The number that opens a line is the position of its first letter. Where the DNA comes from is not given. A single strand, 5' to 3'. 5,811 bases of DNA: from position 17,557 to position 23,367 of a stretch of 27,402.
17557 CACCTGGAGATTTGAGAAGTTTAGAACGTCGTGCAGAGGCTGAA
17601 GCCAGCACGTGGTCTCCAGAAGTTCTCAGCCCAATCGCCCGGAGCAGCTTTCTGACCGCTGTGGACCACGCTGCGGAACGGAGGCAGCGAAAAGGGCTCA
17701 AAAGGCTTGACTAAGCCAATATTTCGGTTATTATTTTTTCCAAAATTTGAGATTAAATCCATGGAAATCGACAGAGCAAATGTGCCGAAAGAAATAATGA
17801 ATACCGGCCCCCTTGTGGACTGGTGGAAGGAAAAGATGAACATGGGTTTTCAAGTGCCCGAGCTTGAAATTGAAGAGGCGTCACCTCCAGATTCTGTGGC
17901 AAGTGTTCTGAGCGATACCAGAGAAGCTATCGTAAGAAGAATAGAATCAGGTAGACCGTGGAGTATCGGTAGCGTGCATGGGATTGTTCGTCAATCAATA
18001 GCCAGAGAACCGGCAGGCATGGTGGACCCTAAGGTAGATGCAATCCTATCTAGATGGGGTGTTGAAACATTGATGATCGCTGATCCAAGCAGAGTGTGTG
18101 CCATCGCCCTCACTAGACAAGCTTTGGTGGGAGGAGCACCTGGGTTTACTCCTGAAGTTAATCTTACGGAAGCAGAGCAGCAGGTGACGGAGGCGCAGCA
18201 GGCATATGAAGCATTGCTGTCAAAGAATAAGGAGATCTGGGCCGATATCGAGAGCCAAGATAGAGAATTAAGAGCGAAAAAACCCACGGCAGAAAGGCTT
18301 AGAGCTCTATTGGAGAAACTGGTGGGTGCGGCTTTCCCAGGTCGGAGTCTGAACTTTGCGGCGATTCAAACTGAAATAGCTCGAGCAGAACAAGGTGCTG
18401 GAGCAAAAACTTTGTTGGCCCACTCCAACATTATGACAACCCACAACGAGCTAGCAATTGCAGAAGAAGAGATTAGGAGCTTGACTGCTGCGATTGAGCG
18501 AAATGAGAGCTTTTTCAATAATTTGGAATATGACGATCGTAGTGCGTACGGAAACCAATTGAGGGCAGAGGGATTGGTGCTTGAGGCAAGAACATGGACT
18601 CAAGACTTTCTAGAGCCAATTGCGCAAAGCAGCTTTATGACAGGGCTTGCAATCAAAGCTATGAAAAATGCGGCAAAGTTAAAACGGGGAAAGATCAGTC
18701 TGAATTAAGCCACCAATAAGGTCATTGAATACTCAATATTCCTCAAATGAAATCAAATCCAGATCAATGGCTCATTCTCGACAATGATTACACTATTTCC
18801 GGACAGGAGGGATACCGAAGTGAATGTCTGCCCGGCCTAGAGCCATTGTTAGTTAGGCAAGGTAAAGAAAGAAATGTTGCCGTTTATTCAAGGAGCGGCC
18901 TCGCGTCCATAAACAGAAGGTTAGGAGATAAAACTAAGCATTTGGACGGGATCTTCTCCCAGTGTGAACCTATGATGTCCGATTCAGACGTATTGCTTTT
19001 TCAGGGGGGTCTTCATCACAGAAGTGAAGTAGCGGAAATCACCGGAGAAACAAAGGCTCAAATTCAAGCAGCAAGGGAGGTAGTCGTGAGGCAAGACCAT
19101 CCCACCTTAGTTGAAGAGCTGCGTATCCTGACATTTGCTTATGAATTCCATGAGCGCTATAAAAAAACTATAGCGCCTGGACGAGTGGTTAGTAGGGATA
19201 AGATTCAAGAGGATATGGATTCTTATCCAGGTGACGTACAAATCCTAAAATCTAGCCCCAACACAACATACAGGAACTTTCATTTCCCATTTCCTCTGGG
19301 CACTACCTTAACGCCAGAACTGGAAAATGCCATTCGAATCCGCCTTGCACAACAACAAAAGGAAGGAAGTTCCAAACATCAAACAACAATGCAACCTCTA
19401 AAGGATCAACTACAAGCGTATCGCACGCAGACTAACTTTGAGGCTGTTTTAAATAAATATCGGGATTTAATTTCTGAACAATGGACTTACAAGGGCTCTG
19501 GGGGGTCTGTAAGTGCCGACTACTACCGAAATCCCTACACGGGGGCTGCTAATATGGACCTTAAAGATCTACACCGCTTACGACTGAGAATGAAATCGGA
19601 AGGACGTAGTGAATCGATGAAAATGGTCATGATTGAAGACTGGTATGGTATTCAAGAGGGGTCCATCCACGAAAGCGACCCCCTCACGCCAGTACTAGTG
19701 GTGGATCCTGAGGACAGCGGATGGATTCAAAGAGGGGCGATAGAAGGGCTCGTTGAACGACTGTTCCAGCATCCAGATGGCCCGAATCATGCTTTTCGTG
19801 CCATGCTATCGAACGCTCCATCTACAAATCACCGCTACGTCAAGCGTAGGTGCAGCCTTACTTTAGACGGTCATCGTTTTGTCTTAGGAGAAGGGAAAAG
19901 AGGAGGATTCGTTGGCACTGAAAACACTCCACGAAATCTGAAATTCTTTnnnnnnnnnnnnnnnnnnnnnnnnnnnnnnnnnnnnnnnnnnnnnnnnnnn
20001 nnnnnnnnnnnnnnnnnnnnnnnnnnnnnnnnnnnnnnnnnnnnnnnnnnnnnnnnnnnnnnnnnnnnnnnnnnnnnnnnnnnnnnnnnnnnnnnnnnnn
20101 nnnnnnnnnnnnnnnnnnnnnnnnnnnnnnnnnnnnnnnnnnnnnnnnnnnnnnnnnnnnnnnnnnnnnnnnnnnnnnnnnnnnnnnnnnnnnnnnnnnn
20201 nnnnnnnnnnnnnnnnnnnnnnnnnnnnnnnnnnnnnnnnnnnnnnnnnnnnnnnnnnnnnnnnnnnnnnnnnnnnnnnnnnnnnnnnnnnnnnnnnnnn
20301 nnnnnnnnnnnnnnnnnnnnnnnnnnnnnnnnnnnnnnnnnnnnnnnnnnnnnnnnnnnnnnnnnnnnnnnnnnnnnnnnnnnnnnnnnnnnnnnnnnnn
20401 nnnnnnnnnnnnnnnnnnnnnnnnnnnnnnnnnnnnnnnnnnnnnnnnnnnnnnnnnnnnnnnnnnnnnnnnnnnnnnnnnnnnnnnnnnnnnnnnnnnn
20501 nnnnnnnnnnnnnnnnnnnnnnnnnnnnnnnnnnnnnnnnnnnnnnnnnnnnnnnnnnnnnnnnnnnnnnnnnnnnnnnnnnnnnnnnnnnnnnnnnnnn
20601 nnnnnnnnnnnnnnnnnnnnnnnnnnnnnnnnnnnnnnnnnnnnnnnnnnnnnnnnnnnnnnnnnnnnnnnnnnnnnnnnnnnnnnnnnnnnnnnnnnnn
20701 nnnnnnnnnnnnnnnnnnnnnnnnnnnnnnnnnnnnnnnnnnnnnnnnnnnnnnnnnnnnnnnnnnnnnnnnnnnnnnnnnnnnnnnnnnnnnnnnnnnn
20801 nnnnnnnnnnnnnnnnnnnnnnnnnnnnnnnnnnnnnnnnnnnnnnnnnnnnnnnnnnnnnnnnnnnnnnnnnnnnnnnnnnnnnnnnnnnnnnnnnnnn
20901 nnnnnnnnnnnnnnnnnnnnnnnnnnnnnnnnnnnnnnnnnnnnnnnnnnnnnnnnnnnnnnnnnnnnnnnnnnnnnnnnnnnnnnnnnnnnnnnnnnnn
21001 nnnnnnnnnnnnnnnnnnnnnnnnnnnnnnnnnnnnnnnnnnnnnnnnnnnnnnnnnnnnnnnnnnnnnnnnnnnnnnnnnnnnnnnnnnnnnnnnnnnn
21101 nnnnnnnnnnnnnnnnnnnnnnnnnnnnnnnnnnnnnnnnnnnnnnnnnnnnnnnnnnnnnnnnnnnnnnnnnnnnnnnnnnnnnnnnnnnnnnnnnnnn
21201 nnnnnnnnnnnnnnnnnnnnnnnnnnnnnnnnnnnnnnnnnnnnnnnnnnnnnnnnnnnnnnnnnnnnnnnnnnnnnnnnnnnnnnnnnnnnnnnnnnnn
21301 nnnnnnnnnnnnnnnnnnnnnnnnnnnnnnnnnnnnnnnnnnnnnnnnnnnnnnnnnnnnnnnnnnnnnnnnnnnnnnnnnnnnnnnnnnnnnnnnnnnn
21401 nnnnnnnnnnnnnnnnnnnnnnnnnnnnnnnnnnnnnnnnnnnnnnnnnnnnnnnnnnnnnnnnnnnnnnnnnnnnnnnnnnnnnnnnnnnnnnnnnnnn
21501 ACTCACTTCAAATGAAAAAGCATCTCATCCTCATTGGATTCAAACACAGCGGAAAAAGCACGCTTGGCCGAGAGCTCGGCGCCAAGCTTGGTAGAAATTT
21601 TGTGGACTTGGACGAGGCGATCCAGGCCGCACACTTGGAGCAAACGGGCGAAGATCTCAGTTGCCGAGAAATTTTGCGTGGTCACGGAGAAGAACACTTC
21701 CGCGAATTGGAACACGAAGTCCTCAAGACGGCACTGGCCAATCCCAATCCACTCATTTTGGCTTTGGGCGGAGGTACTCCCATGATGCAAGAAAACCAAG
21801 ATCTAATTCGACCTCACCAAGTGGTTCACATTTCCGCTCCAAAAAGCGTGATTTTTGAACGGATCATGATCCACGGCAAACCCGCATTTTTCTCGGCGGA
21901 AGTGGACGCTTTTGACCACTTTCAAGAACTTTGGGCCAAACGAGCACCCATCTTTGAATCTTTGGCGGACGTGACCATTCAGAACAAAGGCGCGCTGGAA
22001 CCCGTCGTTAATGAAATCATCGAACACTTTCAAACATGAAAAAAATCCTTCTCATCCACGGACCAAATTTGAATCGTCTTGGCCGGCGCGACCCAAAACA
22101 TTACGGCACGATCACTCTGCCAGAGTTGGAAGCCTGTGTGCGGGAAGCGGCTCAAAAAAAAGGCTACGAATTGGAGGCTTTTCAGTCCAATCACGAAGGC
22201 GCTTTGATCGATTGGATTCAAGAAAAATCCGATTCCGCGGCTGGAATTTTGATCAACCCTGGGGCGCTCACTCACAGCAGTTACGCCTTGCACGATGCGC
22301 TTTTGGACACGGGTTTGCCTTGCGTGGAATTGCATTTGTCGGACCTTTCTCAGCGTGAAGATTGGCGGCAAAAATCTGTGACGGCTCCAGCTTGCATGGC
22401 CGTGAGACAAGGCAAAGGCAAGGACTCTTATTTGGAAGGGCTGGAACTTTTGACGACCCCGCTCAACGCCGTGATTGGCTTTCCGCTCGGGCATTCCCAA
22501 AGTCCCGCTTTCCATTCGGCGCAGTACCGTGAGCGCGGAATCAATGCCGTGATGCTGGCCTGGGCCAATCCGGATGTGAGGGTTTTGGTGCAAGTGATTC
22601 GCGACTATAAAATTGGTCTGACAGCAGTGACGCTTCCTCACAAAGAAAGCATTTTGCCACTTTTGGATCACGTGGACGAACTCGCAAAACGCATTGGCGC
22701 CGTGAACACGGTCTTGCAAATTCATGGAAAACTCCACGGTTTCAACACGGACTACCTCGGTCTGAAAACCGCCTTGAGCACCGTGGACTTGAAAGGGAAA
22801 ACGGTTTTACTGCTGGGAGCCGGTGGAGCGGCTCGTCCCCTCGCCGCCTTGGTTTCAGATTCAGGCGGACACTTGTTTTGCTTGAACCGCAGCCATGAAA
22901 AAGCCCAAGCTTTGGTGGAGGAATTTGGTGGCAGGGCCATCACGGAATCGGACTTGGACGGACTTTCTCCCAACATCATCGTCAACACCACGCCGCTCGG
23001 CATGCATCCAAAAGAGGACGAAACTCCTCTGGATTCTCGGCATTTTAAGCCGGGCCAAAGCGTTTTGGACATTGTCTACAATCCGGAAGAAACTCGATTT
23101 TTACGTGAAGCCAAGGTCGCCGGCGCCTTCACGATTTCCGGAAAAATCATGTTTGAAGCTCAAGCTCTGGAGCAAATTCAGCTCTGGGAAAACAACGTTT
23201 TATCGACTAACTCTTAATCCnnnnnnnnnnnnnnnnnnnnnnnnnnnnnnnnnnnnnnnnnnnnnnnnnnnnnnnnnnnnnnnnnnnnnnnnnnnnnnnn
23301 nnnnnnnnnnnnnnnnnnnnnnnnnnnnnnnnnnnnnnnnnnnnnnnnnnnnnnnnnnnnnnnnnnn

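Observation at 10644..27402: Near-complete, regulated Trp/Phe/Tyr biosynthesis supercluster in an apparent CPR genome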

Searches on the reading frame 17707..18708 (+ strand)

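Call 5: search_protein_families(library=pfam, proteins=[window:17707-18708:+])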
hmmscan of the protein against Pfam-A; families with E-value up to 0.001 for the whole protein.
window:17707-18708:+ (333 aa): 0 families

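Call 7: search_protein_families(library=pfam, proteins=[window:17707-18708:+], max_evalue=1)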
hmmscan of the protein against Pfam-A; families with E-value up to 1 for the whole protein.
window:17707-18708:+ (333 aa): 1 family
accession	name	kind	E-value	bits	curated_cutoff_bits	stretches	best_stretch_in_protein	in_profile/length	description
PF14760.11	Rnk_N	-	0.13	13.1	23.7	0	195-228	10-39/41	Rnk N-terminus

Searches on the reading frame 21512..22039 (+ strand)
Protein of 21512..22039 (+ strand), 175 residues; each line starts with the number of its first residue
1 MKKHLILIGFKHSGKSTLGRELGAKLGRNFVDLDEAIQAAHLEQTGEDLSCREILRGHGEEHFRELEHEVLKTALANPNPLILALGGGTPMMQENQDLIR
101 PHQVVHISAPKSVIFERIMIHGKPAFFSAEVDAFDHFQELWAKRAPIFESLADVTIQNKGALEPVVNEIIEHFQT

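Call 5: search_protein_families(library=pfam, proteins=[window:21512-22039:+])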
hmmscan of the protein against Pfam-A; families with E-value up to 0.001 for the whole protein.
window:21512-22039:+ (175 aa): 3 families
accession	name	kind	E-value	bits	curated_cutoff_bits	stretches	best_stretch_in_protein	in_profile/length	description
PF01202.28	SKI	-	8.6e-31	107.6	22.1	1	13-172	3-157/159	Shikimate kinase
PF13401.12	AAA_22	-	9.9e-05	23.1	27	1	2-74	5-74/130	AAA domain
PF13671.12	AAA_33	-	0.00047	20.9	27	0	6-84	3-76/143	AAA domain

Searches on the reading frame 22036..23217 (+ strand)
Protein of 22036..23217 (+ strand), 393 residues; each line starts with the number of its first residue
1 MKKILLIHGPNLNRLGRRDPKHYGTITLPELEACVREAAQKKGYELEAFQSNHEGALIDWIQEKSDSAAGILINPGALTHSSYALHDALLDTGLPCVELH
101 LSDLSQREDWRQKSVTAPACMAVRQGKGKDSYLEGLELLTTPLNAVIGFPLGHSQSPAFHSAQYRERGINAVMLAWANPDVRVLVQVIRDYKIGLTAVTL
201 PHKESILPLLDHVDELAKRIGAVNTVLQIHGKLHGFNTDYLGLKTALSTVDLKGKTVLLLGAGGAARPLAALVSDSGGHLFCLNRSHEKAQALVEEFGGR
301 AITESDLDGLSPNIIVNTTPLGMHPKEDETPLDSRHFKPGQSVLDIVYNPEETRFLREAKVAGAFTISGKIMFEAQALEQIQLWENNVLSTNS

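Call 5: search_protein_families(library=pfam, proteins=[window:22036-23217:+])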
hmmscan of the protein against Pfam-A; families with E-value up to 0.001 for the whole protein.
window:22036-23217:+ (393 aa): 3 families
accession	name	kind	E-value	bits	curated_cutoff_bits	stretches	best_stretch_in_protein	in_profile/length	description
PF01220.24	DHquinase_II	-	2.9e-49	166.8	23.3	1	3-139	1-137/138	Dehydroquinase class II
PF08501.16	Shikimate_dh_N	-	5.7e-20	71.8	27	1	146-226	1-83/83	Shikimate dehydrogenase substrate binding domain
PF01488.26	Shikimate_DH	-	6e-07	30.1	24.3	1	249-310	6-69/138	Shikimate / quinate 5-dehydrogenase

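Call 93: search_solved_structures(query=window:22036-23217:+, show_alignments=1, max_evalue=1e-10)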
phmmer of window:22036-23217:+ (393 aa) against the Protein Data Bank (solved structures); distinct sequences matched with E-value up to 1e-10: 78 (the best 60 are shown).
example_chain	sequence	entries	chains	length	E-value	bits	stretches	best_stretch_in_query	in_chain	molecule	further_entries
2egg_A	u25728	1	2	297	3.4e-44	154.7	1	143-384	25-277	Shikimate 5-dehydrogenase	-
2gpt_A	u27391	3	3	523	3.6e-43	151.3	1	141-384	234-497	3-dehydroquinate dehydratase/ shikimate 5-dehydrogenase | Bifunctional 3-dehydroquinate dehydratase/shikimate dehydrogenase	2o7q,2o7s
2hk9_A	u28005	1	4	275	5.3e-43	150.7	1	141-385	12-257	Shikimate dehydrogenase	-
2hk7_A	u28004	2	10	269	5.4e-43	150.7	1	141-385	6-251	Shikimate dehydrogenase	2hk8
6bmb_A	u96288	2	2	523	3.2e-42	148.2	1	141-384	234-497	Bifunctional 3-dehydroquinate dehydratase/shikimate dehydrogenase, chloroplastic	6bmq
3fbt_A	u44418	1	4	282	8e-39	137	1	139-386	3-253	chorismate mutase and shikimate 5-dehydrogenase fusion protein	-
1wxd_A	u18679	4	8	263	1e-38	136.6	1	145-385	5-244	shikimate 5-dehydrogenase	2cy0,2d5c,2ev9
1nvt_A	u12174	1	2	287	3e-38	135.1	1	141-385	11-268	Shikimate 5'-dehydrogenase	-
5dzs_A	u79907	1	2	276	1.8e-34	122.7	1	146-389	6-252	Shikimate dehydrogenase (NADP(+))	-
2uyg_A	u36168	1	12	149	2.5e-33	118.9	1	4-140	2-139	3-DEHYDROQUINATE DEHYDRATASE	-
1gqo_A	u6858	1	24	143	1.7e-31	112.8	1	4-135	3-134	DEHYDROQUINASE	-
1uqr_A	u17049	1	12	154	1.9e-31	112.7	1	1-143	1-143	3-DEHYDROQUINATE DEHYDRATASE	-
2c4w_A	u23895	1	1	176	4.2e-30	108.3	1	3-141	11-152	3-DEHYDROQUINATE DEHYDRATASE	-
1j2y_A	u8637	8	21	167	4.4e-30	108.2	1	3-141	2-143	3-dehydroquinate dehydratase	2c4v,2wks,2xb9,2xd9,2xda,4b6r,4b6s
2c57_A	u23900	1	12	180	4.8e-30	108.1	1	3-141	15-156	3-DEHYDROQUINATE DEHYDRATASE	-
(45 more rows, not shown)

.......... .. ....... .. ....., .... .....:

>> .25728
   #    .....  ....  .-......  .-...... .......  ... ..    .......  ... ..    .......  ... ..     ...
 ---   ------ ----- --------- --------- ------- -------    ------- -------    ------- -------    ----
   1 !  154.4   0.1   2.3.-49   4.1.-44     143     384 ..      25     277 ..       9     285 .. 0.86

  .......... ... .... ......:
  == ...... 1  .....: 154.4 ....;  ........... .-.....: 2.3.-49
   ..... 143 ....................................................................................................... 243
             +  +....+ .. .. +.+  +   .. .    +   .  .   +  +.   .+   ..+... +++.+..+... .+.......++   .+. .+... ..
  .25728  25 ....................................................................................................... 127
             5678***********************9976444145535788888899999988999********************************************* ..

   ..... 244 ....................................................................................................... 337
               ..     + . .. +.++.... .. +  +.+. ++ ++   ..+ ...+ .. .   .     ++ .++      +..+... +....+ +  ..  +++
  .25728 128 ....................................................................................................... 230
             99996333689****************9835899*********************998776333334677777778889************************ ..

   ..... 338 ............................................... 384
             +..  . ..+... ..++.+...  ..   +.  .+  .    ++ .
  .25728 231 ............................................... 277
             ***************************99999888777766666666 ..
